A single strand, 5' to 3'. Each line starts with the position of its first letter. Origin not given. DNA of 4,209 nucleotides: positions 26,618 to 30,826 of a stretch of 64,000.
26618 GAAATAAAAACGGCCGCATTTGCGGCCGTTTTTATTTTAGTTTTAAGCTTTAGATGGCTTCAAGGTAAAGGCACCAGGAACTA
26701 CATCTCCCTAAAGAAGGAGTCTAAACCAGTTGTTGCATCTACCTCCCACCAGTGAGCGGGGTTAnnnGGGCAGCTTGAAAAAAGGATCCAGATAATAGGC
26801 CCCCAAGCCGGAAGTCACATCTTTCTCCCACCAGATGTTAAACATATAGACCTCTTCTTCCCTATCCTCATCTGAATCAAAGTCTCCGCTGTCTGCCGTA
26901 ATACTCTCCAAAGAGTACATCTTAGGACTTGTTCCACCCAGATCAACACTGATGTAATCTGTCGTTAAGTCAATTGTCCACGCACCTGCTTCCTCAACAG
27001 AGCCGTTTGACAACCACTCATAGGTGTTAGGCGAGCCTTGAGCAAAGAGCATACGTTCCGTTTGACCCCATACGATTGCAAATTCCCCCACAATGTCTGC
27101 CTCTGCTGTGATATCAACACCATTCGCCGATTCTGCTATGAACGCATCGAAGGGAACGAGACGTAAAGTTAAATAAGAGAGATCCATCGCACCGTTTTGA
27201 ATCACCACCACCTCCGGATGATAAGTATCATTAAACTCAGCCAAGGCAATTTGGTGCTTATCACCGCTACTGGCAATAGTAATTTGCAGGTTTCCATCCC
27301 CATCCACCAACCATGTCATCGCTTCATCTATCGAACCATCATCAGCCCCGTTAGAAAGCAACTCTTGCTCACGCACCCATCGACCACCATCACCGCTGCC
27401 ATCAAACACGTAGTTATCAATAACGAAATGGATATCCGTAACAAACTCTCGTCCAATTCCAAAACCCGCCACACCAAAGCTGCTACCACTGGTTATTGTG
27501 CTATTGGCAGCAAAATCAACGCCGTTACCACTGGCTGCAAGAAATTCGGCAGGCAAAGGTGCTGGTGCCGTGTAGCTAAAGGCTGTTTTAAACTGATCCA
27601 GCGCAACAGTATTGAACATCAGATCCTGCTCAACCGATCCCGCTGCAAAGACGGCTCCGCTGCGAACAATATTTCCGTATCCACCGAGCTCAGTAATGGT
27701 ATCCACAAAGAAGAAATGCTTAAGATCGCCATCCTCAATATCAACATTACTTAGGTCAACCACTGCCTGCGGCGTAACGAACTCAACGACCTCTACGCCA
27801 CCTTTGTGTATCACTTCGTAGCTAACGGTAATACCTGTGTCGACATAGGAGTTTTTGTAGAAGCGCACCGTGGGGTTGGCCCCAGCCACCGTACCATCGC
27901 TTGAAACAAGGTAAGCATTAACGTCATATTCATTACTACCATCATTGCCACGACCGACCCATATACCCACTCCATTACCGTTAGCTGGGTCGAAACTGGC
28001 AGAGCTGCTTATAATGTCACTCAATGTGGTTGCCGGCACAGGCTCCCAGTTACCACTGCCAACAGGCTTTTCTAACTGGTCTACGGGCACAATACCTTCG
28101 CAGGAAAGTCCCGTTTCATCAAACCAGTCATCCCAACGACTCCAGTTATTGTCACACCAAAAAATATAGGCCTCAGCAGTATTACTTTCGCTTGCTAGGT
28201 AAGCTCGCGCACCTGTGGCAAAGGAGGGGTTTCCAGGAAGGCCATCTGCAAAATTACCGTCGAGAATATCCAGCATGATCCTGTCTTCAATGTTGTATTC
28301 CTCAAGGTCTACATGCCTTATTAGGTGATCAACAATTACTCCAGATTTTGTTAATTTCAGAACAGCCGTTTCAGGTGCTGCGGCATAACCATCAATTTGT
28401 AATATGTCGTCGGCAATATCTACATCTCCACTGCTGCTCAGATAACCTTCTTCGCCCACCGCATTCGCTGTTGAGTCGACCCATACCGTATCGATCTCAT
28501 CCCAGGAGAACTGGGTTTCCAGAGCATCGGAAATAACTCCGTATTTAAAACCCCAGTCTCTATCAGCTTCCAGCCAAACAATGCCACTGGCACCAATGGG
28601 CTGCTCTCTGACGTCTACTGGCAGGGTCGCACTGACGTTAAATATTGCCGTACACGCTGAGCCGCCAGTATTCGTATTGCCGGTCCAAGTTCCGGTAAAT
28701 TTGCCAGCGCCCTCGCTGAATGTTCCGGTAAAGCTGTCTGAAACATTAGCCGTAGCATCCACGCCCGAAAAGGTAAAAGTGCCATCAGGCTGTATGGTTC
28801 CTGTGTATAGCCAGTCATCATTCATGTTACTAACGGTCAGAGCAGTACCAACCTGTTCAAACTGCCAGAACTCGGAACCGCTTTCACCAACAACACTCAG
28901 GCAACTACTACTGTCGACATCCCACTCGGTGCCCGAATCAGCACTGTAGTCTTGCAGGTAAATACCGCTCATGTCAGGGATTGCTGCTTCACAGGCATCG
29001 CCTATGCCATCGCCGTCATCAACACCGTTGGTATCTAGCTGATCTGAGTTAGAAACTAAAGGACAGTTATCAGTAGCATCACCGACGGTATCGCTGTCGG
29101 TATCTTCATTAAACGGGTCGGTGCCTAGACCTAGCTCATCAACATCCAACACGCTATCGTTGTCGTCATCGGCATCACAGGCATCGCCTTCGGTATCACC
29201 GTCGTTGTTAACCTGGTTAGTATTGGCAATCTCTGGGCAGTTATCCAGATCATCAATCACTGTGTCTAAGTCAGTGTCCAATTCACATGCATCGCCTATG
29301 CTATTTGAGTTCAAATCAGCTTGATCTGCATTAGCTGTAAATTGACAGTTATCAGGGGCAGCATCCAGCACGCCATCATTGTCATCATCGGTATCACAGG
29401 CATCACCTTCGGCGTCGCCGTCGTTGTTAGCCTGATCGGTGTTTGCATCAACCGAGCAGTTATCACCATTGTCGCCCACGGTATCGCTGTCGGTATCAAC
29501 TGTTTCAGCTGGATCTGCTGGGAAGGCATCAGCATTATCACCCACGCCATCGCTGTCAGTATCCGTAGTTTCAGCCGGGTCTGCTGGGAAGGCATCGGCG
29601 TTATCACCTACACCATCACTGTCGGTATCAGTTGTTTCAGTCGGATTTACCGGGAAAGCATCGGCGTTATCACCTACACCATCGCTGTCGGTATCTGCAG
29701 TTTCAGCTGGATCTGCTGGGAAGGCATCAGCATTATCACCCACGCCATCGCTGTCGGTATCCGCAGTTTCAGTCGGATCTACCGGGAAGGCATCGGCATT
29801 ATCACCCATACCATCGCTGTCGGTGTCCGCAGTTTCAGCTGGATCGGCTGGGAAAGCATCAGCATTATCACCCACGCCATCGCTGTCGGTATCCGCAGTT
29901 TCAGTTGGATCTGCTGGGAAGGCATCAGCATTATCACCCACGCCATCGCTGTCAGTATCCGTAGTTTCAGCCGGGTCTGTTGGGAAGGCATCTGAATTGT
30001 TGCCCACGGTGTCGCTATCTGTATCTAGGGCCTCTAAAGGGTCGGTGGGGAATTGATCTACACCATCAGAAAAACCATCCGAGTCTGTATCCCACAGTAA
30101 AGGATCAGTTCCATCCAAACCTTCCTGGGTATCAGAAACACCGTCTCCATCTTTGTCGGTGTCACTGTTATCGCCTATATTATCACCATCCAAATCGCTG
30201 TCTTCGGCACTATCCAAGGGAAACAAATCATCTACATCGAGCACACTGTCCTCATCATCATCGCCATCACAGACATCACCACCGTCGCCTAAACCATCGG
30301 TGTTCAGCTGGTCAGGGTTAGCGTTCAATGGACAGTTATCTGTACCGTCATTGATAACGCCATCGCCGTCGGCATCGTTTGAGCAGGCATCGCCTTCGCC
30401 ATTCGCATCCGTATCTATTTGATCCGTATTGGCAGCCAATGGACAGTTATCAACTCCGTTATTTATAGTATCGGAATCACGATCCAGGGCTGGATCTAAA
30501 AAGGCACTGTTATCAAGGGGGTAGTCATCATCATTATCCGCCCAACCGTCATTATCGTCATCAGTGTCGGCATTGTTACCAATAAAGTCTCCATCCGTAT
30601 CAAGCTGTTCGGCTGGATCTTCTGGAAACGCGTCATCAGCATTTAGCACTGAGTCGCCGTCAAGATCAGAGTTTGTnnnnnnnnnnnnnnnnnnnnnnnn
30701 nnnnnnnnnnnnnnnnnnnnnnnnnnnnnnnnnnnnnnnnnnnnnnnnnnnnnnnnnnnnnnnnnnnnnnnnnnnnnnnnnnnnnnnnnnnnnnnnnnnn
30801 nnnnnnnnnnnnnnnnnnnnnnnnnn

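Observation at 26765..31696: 1643-aa lipoprotein combining eukaryote-like TSP3 calcium-binding repeats with a large unassigned C-terminal region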

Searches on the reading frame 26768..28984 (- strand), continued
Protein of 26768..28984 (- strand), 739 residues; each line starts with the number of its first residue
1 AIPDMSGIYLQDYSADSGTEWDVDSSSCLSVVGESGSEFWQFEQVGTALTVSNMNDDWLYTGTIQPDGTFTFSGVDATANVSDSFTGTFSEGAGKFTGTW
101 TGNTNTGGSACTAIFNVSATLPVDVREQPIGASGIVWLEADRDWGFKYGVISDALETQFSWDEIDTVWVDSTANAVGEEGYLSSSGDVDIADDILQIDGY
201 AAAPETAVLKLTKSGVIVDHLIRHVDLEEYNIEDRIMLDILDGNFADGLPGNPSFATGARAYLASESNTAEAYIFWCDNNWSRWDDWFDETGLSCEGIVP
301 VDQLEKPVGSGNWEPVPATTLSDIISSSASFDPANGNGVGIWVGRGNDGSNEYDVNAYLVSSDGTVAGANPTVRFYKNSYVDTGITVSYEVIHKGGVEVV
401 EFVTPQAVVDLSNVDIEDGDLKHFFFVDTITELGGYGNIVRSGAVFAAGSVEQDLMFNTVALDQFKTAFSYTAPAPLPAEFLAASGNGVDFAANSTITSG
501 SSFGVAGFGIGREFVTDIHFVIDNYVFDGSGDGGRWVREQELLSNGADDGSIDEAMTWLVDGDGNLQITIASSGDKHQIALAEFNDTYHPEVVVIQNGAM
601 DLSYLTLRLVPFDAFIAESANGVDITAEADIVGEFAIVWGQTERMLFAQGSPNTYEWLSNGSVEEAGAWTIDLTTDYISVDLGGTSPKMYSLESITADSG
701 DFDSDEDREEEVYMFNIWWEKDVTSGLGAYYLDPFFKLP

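Call 46: search_protein_families(library=pfam, alignment_id=A1, max_evalue=1)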
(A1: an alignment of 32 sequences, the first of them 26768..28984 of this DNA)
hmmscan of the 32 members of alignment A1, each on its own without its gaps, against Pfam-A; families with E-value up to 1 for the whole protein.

A. member 1, window:26768-28984:- (739 aa): 2 families
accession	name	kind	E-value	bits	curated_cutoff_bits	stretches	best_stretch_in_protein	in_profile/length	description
PF17936.7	Big_6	-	0.011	16.4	27.6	1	45-78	23-56/83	Bacterial Ig domain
PF20744.3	gp37_trimer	-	0.69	10.4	21.7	1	335-363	21-49/95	Tail fibre protein gp37 trimerization region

B. families by the number of members that match (of 32 scanned): 18 families
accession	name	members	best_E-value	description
PF02412.23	TSP_3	12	1.6e-36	Thrombospondin type 3 repeat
PF13517.12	FG-GAP_3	3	2.7e-15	FG-GAP-like repeat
PF13648.12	Lipocalin_4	3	0.0024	Lipocalin-like domain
PF13442.11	Cytochrome_CBB3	1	9.6e-07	Cytochrome C oxidase, cbb3-type, subunit III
PF18884.5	TSP3_bac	1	8e-06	Bacterial TSP3 repeat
PF07533.21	BRK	1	0.00013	BRK domain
PF17168.10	DUF5127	1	0.00022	Domain of unknown function (DUF5127)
PF01839.29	FG-GAP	1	0.00037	FG-GAP repeat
PF18838.6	LPD23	1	0.0061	Large polyvalent protein associated domain 23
PF17936.7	Big_6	1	0.011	Bacterial Ig domain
PF23705.1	RxLR_effector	1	0.014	RxLR effector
PF00034.26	Cytochrom_C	1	0.014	Cytochrome c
PF21217.3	PaaA2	1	0.1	Stability determinant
PF04775.20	Bile_Hydr_Trans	1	0.14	Acyl-CoA thioester hydrolase/BAAT N-terminal region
PF22319.1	DUF6972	1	0.23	Domain of unknown function (DUF6972)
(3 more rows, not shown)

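Call 47: search_solved_structures(query=A1, max_evalue=10)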
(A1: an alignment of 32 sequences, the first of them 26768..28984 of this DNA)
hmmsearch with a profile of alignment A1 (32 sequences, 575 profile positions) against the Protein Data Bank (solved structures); distinct sequences matched with E-value up to 10: 1.
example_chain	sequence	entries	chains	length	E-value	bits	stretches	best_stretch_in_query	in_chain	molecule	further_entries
7nac_x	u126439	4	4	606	0.16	13.9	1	163-210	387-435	ATP-dependent rRNA helicase SPB4 | SPB4 isoform 1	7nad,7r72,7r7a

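Call 64: fold_search(model_id=the predicted structure, library=viral)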
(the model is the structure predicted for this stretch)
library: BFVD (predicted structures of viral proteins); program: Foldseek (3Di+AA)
matches with E <= 10: 635; with E <= 0.001: 1
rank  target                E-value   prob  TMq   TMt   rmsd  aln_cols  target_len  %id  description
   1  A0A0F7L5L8            9.0e-04  0.14  0.10  0.08  29.4      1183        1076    9  Sialidase domain-containing protein [uncultured marine virus]
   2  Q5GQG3                1.4e-03  0.09  0.07  0.06  26.7      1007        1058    9  Hypothetical-Protein / belonging to T4-LIKE GC: 864 [Synechococcus phage S-PM2]
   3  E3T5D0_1              2.0e-03  0.14  0.10  0.09  24.9       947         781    7  DUF2341 domain-containing protein [Cafeteria roenbergensis virus (strain BV-PW1)]
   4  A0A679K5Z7            2.1e-03  0.12  0.09  0.09  30.2       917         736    9  Phage tail protein [Xanthomonas phage Suba]
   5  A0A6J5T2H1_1          3.4e-03  0.15  0.10  0.08  36.7       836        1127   10  Uncharacterized protein [uncultured Caudovirales phage]
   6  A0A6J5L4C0            3.4e-03  0.12  0.08  0.06  31.2       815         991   11  Pyrrolo-quinoline quinone repeat [uncultured Caudovirales phage]
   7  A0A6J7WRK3            5.3e-03  0.08  0.08  0.06  29.9      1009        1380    9  Concanavalin A-like lectin/glucanases superfamily [uncultured Caudovirales phage]
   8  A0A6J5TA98            1.1e-02  0.38  0.08  0.20  18.4       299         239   10  Uncharacterized protein [uncultured Caudovirales phage]
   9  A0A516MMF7            1.2e-02  0.14  0.10  0.11  26.7       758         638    8  (no name in the UniProt tables at hand)
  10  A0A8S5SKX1            1.3e-02  0.77  0.10  0.24  18.4       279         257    8  Lipoprotein [Siphoviridae sp. ct3ka12]
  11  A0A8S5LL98            1.3e-02  0.33  0.08  0.14  25.6       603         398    6  Prokaryotic membrane lipoprotein lipid attachment site [Siphoviridae sp. ctvod4]
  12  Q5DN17                1.5e-02  0.07  0.07  0.07  25.0       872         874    8  Gp88 [Alphaproteobacteria phage PhiJL001]
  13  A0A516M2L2            1.6e-02  0.06  0.09  0.08  27.9       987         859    9  (no name in the UniProt tables at hand)
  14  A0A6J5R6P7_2          1.7e-02  0.08  0.08  0.05  30.3       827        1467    9  Concanavalin A-like lectin/glucanases superfamily [uncultured Caudovirales phage]
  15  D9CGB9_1              1.7e-02  0.08  0.10  0.09  29.1       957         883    7  (no name in the UniProt tables at hand)
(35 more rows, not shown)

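Call 80: find_encoding_contigs(protein=P0070, flank=6000, max_places=2)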
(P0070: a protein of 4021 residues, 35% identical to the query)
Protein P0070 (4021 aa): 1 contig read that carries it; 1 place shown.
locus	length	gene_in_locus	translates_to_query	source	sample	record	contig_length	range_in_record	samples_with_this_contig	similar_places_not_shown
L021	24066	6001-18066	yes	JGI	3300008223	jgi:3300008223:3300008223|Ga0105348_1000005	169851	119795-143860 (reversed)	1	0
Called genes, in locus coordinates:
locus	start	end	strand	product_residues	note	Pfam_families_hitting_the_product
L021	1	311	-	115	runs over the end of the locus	-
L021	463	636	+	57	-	PF08369:PCP_red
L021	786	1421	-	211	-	PF27271:AF_1327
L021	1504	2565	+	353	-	PF12625:Arabinose_bd, PF12833:HTH_18, PF00165:HTH_AraC (weak)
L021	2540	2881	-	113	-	PF11191:DUF2782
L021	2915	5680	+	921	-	PF02739:5_3_exonuc_N, PF01367:5_3_exonuc, PF01612:DNA_pol_A_exo1, PF22619:DNA_polI_exo1, PF00476:DNA_pol_A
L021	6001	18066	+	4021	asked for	PF02412:TSP_3, PF18884:TSP3_bac (weak), PF02412:TSP_3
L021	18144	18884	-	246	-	-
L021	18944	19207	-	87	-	PF07238:PilZ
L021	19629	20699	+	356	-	PF01594:AI-2E_transport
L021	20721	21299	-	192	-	-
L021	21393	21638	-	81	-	PF00037:Fer4 (weak), PF12838:Fer4_7 (weak)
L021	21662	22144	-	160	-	PF01467:CTP_transf_like, PF08218:Citrate_ly_lig (weak)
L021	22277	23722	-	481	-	PF00171:Aldedh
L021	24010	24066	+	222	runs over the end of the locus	PF00440:TetR_N, PF13972:TetR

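Call 81: find_encoding_contigs(protein=P0073, flank=6000, max_places=2)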
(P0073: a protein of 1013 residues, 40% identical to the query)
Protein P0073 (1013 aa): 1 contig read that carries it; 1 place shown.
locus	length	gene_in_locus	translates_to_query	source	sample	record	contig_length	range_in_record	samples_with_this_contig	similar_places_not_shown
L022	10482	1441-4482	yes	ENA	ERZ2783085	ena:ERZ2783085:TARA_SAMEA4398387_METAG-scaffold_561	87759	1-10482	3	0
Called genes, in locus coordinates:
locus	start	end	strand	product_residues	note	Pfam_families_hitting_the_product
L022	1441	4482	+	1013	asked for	PF18884:TSP3_bac (weak), PF02412:TSP_3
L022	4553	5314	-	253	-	-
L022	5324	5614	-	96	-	PF07238:PilZ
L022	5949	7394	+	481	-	PF00696:AA_kinase, PF13840:ACT_7, PF01842:ACT (faint), PF22468:ACT_9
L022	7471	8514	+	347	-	PF01594:AI-2E_transport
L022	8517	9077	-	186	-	-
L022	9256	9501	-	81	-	PF00037:Fer4 (weak), PF12838:Fer4_7 (weak), PF13187:Fer4_9 (weak)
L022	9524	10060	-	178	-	PF01467:CTP_transf_like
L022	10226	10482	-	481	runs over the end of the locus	PF00171:Aldedh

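Call 82: find_encoding_contigs(protein=P0069, flank=6000, max_places=2)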
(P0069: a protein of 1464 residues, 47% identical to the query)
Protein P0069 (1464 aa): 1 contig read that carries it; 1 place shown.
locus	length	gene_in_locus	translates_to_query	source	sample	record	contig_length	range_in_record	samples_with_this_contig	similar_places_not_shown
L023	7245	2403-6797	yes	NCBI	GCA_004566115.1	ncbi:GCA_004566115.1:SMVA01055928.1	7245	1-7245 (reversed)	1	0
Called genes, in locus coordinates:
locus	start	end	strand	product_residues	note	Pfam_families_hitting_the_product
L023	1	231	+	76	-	?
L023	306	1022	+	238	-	PF01411:tRNA-synt_2c, PF07973:tRNA_SAD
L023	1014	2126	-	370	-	PF04055:Radical_SAM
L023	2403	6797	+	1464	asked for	PF02412:TSP_3, PF18884:TSP3_bac (weak)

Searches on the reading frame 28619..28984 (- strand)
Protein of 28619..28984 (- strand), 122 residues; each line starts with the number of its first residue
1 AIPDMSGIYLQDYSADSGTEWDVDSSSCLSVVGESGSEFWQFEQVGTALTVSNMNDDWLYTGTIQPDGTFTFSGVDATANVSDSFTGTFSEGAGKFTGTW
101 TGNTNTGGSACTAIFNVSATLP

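Call 67: search_protein_families(library=pfam, max_evalue=10, proteins=[window:28619-28984:-])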
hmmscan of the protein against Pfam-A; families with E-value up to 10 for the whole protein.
seq(122 aa): 2 families
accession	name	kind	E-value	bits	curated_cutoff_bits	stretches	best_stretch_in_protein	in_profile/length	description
PF17936.7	Big_6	-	0.0087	16.7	27.6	1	45-79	23-57/83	Bacterial Ig domain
PF12253.13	CAF1A_dimeriz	-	1.8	9.2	25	1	12-23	38-49/75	Chromatin assembly factor 1 subunit A dimerization domain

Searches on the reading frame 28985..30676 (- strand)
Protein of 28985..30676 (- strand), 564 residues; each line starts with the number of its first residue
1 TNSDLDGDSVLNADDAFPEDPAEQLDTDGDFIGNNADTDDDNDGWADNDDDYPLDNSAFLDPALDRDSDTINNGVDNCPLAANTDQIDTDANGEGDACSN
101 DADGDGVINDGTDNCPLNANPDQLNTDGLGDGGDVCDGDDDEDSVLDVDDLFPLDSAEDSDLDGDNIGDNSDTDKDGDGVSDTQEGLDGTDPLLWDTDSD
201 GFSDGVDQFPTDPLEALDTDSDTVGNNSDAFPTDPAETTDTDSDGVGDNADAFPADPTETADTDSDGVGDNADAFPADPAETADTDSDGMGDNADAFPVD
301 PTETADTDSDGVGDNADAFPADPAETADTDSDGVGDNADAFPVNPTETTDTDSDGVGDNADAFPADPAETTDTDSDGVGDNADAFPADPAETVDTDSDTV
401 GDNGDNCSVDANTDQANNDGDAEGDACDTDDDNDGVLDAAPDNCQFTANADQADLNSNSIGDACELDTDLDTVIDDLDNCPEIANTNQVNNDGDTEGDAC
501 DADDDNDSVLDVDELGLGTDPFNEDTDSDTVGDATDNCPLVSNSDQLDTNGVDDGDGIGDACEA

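Call 74: search_solved_structures(query=window:28985-30676:-, max_evalue=0.001)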
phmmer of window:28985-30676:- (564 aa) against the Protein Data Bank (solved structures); distinct sequences matched with E-value up to 0.001: 5.
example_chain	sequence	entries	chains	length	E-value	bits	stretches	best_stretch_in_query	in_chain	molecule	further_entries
2rhp_A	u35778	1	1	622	5.2e-30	108.2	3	393-516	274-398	Thrombospondin-2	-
1yo8_A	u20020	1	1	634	7.5e-30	107.7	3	393-517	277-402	thrombospondin-2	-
3fby_A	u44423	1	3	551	1.5e-29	106.7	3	394-486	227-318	Cartilage oligomeric matrix protein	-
1ux6_A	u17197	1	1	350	1.1e-14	57.5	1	65-157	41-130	THROMBOSPONDIN-1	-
5wtl_A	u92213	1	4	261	8e-05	25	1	305-420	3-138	OmpA family protein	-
